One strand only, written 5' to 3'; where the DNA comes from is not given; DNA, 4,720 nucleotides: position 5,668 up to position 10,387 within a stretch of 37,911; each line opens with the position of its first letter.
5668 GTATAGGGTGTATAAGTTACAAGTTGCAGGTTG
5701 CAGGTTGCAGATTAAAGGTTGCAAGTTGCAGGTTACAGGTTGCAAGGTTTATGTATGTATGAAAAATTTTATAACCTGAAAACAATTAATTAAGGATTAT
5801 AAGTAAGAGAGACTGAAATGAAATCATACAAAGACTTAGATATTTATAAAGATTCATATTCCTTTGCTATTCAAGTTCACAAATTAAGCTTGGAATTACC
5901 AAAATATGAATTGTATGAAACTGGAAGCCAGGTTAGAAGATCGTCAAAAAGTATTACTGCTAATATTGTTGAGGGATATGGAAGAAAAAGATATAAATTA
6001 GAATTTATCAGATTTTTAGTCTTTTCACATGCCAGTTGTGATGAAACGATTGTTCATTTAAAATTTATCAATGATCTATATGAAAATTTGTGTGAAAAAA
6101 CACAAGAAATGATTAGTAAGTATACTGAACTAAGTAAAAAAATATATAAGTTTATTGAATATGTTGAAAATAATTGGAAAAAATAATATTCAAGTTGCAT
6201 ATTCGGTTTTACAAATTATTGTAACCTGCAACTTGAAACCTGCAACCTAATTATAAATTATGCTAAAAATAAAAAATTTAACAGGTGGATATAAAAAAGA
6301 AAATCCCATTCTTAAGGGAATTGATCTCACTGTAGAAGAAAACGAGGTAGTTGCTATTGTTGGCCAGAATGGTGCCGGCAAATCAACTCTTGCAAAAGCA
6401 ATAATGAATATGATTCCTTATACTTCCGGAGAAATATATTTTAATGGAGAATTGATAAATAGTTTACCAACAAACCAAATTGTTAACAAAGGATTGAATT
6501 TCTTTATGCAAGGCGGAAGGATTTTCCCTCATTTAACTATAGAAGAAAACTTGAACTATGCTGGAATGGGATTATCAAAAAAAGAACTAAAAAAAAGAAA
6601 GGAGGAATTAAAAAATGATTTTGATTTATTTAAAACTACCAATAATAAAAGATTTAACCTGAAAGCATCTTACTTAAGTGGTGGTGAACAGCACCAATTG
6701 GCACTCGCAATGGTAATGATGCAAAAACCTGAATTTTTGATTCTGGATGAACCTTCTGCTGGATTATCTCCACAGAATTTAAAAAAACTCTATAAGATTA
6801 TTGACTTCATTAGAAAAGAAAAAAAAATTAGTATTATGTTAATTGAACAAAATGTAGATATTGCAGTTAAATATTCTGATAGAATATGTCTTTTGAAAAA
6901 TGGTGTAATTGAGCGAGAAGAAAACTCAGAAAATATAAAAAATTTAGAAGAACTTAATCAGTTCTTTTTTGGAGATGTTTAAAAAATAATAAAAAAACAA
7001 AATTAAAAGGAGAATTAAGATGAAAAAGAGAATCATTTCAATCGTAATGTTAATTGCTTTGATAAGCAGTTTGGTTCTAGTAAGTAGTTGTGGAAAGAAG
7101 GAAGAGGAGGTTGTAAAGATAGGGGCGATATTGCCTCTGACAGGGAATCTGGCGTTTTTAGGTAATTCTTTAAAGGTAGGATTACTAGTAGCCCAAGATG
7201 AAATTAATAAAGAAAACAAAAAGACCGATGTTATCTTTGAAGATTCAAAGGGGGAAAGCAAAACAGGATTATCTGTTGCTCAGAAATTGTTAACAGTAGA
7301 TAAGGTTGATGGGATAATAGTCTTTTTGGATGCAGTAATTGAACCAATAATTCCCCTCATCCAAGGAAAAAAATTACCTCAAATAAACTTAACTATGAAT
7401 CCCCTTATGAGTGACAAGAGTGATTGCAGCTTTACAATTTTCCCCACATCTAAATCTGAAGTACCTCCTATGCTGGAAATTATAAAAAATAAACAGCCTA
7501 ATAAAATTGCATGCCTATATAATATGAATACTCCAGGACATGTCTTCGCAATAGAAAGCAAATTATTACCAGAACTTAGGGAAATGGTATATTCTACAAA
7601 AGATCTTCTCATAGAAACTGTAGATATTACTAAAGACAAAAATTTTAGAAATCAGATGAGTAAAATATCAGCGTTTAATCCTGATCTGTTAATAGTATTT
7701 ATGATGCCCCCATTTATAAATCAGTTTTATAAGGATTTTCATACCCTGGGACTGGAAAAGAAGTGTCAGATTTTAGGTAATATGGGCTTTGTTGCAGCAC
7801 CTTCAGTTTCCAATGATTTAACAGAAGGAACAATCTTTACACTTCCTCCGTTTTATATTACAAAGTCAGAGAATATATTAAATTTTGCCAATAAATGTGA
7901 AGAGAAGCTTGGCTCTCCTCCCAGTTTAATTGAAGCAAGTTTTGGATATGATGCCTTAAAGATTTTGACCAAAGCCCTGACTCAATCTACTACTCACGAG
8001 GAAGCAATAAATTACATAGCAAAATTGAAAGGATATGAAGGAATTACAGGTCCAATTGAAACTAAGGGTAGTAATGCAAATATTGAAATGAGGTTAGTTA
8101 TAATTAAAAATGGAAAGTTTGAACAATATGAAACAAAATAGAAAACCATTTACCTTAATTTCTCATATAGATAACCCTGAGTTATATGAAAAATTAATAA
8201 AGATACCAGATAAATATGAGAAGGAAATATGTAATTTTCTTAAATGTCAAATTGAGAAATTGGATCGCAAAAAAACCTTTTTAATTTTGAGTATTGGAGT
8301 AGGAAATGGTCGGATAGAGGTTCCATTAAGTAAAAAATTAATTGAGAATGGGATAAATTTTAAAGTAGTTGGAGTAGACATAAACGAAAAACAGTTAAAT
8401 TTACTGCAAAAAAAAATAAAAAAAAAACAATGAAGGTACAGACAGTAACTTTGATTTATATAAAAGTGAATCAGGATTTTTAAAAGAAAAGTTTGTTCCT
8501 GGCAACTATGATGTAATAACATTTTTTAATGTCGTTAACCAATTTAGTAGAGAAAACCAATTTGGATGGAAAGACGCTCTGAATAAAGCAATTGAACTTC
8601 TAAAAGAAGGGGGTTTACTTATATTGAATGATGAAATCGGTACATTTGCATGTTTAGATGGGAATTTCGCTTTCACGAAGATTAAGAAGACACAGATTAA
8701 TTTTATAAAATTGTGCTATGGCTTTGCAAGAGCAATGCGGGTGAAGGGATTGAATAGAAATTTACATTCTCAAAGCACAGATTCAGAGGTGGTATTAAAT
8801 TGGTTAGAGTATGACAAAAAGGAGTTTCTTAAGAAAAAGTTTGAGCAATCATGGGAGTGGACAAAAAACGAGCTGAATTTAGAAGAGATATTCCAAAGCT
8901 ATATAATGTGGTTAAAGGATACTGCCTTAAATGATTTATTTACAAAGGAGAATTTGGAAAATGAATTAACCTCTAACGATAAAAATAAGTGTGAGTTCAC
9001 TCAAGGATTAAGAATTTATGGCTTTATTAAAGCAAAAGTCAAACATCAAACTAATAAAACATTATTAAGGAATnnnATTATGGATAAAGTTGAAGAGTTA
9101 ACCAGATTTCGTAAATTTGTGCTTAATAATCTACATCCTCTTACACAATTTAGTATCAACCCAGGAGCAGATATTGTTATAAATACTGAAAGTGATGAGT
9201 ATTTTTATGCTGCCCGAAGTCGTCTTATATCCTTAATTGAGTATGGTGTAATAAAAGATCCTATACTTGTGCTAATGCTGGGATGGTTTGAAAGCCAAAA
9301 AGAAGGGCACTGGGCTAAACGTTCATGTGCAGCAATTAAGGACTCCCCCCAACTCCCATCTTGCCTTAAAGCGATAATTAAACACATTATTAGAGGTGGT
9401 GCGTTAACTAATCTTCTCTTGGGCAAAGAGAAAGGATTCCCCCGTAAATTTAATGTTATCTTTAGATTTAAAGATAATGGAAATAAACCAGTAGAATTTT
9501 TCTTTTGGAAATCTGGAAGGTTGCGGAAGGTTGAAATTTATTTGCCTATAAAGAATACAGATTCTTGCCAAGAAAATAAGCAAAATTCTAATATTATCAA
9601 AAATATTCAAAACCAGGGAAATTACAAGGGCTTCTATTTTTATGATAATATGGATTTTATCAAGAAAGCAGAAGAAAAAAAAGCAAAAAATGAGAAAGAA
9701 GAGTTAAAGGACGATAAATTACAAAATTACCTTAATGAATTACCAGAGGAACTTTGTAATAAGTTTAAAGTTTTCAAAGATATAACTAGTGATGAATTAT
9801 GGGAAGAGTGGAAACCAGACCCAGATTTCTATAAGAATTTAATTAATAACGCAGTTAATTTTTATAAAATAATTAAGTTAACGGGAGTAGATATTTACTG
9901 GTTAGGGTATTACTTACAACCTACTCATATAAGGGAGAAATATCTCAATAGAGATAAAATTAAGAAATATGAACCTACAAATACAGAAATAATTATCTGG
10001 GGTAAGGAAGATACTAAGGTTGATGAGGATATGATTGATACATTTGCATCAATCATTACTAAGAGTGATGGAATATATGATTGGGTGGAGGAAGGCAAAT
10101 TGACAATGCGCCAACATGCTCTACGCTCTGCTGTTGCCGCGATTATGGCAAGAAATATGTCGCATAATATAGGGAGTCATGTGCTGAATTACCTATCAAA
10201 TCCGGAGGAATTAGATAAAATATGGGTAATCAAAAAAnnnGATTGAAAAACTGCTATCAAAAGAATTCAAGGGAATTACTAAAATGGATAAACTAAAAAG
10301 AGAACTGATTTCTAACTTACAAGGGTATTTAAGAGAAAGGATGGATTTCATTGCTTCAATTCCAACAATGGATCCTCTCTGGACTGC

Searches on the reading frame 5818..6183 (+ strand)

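Call 38: search_protein_families(library=pfam, proteins=[window:5818-6183:+], max_evalue=0.001)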
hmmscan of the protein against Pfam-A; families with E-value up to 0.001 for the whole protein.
window:5818-6183:+ (122 aa): 1 family
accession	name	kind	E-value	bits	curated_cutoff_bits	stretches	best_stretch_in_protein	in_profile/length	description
PF05635.17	23S_rRNA_IVP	-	1.1e-25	90.3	33.8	1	5-110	1-105/106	23S rRNA-intervening sequence protein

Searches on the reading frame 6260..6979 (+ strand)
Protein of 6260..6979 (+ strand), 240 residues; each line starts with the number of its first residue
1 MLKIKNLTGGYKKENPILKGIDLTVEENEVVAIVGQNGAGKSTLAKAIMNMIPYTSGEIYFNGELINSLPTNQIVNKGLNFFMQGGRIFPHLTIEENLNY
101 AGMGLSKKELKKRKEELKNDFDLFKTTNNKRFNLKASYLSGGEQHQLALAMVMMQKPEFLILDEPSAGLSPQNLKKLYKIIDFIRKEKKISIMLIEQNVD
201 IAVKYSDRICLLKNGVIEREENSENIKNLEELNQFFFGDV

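Call 38: search_protein_families(library=pfam, proteins=[window:6260-6979:+], max_evalue=0.001)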
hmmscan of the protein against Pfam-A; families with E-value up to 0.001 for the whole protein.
window:6260-6979:+ (240 aa): 9 families
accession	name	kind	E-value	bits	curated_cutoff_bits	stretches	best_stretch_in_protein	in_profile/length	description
PF00005.33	ABC_tran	-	1.1e-32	113.9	25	1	18-166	1-136/137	ABC transporter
PF13304.12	AAA_21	-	1.3e-12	48.9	27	2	31-124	2-107/304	AAA domain, putative AbiEii toxin, Type IV TA system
PF02463.25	SMC_N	-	5.7e-09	36.2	40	1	28-198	24-200/220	RecF/RecN/SMC N terminal domain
PF13401.12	AAA_22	-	1e-06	29.5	27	1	29-197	6-123/130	AAA domain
PF13476.12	AAA_23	-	2.4e-05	25.5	27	1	21-231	15-191/201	AAA domain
PF13555.12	AAA_29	-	2.8e-05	24.2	27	1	22-62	16-55/61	P-loop containing region of AAA domain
PF13175.12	AAA_15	-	0.0001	22.5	32.1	1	28-229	23-168/374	AAA ATPase domain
PF00931.28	NB-ARC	-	0.00054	19.7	23.5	0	25-52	15-42/248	NB-ARC domain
PF00350.29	Dynamin_N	-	0.00099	19.6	27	0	31-50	1-20/168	Dynamin family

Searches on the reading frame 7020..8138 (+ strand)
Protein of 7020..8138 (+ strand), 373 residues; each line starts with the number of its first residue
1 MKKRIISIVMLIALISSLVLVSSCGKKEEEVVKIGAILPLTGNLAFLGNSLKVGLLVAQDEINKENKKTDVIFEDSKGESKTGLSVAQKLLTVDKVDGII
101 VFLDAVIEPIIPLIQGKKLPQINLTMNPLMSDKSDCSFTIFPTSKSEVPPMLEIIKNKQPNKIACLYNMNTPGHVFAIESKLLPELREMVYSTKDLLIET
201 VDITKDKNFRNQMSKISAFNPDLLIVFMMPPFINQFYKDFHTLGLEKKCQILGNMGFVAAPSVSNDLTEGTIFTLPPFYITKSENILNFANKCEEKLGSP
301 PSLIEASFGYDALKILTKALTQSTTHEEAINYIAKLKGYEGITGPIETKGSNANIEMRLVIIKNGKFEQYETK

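Call 6: search_protein_families(library=pfam, proteins=[window:7020-8138:+], max_evalue=0.001)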
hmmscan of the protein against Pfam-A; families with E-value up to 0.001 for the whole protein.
window:7020-8138:+ (373 aa): 3 families
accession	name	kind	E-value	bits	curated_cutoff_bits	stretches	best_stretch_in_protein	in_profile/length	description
PF13458.12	Peripla_BP_6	-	4e-31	109.4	31.7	1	32-356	2-330/343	Periplasmic binding protein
PF01094.35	ANF_receptor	-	1.4e-07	31.3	25.4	1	56-362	7-348/353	Receptor family ligand binding region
PF13433.12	Peripla_BP_5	-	6e-06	26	27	0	32-100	1-73/363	Periplasmic binding protein domain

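Call 68: search_protein_families(library=padloc, proteins=[window:7020-8138:+], max_evalue=0.001)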
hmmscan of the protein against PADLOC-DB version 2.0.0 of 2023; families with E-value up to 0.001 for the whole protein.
window:7020-8138:+ (373 aa): 0 families

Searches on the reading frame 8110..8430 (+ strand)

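Call 24: search_protein_families(library=pfam, proteins=[window:8110-8430:+], max_evalue=10)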
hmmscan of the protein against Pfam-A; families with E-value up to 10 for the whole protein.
window:8110-8430:+ (107 aa): 8 families
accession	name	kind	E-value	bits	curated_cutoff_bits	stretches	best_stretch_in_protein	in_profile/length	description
PF13649.12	Methyltransf_25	-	3.2e-05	25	27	1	59-106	1-44/97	Methyltransferase domain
PF13847.12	Methyltransf_31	-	0.00042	20.5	27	1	59-106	7-51/145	Methyltransferase domain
PF05185.22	PRMT5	-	0.003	17.9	22.9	1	26-105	33-112/171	PRMT5 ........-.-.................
PF01209.24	Ubie_methyltran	-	0.0037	17.1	20.1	1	53-106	45-95/233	ubiE/COQ5 methyltransferase family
PF08241.18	Methyltransf_11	-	0.013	16.6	21.2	1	60-106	1-41/95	Methyltransferase domain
PF08242.18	Methyltransf_12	-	0.035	15.3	30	1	60-105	1-42/98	Methyltransferase domain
PF13679.12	Methyltransf_32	-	0.038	14.4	27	1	40-98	9-68/143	Methyltransferase domain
PF03721.20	UDPG_MGDP_dh_N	-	0.096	12.7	27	1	64-102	6-42/187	UDP-glucose/GDP-mannose dehydrogenase family, NAD binding domain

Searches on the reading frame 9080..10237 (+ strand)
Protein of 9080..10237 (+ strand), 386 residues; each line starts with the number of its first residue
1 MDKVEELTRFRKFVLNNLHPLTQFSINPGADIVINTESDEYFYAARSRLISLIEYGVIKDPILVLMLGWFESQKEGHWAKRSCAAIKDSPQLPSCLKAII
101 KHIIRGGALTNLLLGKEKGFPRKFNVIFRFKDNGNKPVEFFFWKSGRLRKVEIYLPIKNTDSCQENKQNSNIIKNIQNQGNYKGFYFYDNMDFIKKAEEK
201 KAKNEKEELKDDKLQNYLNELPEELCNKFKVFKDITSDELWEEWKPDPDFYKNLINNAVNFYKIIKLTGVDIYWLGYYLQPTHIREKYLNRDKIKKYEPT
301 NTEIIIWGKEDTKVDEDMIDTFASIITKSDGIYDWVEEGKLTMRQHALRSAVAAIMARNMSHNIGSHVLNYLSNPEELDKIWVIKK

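Call 6: search_protein_families(library=pfam, proteins=[window:9080-10237:+], max_evalue=0.001)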
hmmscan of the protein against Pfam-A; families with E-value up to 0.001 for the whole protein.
window:9080-10237:+ (386 aa): 0 families

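Call 24: search_protein_families(library=pfam, proteins=[window:9080-10237:+], max_evalue=10)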
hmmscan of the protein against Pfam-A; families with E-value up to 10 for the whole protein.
window:9080-10237:+ (386 aa): 0 families

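Call 53: search_solved_structures(query=window:9080-10237:+, max_evalue=10)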
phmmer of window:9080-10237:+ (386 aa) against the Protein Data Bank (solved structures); distinct sequences matched with E-value up to 10: 1.
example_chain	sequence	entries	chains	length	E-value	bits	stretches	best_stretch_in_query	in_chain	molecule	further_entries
9gyt_1W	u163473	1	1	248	0.44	12.5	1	81-172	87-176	bL25-2m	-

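Call 68: search_protein_families(library=padloc, proteins=[window:9080-10237:+], max_evalue=0.001)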
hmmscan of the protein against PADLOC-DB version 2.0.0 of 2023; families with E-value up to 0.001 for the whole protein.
window:9080-10237:+ (386 aa): 0 families

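Call 82: search_protein_families(library=phrogs, proteins=[window:9080-10237:+], max_evalue=0.01)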
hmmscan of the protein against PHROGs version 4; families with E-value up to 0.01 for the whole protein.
window:9080-10237:+ (386 aa): 0 families
